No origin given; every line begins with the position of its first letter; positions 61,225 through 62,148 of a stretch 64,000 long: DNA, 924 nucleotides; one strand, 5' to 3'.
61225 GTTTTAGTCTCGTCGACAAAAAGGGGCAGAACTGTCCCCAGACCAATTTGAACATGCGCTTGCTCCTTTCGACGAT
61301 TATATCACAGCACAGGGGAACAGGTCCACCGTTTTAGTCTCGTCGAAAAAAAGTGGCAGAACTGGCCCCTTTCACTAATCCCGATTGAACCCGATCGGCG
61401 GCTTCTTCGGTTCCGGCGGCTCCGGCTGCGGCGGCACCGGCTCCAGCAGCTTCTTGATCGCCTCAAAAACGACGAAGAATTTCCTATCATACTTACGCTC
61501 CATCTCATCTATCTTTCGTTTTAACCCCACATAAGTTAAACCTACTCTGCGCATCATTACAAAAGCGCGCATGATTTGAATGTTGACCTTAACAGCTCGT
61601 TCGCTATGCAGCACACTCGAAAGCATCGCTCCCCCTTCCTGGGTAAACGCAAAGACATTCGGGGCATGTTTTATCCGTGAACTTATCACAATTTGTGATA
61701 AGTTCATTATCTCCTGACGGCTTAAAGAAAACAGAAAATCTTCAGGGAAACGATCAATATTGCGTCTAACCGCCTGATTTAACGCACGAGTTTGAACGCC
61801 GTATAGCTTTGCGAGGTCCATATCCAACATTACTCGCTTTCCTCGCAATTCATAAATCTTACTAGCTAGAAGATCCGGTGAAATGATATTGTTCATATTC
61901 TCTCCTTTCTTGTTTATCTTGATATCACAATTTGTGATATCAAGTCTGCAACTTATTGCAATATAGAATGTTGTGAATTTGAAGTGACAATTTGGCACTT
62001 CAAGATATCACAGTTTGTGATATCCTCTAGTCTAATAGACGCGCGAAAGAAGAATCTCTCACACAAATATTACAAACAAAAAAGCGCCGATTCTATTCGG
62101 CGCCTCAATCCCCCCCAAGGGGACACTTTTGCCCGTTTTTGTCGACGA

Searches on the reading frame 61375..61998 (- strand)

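Call 58: search_protein_families(library=pfam, proteins=[window:61375-61998:-], max_evalue=0.01)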
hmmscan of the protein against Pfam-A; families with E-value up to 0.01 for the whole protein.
window:61375-61998:- (207 aa): 1 family
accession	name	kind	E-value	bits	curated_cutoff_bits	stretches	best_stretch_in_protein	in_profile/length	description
PF10543.14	ORF6N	-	8e-29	100.2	27.8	1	46-129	1-86/86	ORF6N domain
